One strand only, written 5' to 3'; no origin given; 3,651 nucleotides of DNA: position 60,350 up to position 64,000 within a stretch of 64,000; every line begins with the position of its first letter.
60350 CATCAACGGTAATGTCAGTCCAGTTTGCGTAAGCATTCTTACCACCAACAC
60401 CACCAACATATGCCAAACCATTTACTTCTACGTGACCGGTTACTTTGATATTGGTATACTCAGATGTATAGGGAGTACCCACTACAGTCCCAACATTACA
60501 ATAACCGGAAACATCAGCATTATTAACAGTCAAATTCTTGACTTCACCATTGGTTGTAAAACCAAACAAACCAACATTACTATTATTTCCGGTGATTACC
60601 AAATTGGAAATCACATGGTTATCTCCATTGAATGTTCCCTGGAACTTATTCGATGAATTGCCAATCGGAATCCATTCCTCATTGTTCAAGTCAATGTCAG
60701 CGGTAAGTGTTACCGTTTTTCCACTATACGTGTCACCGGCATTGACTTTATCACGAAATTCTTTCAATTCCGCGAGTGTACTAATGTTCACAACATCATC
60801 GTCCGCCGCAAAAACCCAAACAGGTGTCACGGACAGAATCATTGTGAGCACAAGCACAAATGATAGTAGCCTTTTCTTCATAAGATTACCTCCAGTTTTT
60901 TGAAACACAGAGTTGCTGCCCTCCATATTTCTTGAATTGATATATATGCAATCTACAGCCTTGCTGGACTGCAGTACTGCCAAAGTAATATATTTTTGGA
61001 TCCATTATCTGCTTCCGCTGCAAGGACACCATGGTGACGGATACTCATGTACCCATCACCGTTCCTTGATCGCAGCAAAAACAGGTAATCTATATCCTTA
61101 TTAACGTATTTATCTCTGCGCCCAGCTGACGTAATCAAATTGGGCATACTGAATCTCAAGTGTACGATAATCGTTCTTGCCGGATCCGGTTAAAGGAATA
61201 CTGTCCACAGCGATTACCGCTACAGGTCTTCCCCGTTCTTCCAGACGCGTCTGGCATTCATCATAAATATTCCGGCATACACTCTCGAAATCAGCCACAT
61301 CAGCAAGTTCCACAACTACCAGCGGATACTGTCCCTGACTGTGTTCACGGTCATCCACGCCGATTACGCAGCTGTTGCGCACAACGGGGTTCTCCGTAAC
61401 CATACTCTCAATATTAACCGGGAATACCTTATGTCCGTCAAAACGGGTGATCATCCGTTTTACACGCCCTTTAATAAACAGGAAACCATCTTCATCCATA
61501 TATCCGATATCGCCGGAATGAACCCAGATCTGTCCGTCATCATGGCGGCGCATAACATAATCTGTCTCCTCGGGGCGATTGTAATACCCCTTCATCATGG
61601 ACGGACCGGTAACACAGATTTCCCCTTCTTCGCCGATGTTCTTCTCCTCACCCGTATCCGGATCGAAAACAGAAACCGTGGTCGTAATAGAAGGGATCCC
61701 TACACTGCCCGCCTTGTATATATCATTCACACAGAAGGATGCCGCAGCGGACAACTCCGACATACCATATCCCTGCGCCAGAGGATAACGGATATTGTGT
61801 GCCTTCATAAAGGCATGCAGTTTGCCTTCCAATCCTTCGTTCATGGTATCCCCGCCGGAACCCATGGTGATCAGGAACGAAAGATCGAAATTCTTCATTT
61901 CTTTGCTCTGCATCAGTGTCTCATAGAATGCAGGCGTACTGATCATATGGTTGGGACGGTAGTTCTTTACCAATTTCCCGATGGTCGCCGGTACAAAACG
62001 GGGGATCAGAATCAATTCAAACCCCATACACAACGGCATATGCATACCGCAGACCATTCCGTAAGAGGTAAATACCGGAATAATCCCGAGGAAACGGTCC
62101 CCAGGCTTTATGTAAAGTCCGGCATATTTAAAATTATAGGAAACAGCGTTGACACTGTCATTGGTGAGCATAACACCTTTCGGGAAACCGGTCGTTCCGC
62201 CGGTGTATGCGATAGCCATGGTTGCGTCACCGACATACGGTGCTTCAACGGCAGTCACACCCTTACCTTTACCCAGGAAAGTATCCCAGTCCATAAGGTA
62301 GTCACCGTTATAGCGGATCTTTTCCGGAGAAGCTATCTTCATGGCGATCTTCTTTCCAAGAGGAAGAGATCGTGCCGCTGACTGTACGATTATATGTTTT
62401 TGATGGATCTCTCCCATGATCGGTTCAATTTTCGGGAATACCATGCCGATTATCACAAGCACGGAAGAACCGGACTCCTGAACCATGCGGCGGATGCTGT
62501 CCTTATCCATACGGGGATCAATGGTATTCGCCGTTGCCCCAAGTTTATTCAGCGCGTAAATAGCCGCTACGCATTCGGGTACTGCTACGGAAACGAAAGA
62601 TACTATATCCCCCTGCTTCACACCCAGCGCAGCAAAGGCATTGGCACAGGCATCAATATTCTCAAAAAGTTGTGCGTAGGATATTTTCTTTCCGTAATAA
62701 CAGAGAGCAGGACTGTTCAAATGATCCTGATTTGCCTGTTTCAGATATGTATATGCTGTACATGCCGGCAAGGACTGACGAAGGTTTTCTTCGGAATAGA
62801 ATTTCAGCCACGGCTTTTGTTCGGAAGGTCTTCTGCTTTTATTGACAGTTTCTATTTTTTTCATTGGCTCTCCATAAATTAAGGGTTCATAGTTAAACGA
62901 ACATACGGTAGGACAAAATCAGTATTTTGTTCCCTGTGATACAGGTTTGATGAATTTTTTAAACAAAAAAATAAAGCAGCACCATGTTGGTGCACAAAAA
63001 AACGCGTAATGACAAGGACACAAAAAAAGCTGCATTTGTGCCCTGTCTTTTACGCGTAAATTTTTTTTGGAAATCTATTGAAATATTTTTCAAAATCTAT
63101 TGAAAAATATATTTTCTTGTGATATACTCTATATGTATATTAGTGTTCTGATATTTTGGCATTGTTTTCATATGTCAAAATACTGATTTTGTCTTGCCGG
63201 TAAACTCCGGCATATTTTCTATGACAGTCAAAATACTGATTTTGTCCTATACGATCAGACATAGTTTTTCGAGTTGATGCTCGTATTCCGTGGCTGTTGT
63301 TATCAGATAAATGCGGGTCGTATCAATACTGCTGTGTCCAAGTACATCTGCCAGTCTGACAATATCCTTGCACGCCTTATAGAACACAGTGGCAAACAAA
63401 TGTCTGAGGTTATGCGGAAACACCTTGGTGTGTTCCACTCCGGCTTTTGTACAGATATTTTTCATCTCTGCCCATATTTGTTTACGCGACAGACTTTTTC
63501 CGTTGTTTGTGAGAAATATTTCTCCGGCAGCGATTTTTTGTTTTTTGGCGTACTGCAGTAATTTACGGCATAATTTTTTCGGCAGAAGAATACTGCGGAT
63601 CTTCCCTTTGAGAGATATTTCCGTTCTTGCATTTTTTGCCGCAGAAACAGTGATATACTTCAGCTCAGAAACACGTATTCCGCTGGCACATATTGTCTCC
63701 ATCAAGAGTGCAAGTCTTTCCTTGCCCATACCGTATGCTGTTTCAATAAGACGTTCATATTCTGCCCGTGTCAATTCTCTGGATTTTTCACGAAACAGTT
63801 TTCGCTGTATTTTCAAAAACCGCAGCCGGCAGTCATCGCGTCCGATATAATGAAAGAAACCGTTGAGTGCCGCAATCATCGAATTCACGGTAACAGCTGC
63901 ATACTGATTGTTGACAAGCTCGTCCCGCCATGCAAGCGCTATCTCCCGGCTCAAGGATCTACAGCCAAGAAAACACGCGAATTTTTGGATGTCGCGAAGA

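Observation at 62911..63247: Candidate invertible promoter switch (inverton) between a tyrosine recombinase and the ligase / giant-dockerin / cohesin operon, captured in the OFF orientation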

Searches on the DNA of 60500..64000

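Call 55: search_rna_families(source=window, start=60500, end=64000, threshold=evalue, max_evalue=1)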
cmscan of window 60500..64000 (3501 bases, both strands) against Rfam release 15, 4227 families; matches with E-value up to 1: 0.
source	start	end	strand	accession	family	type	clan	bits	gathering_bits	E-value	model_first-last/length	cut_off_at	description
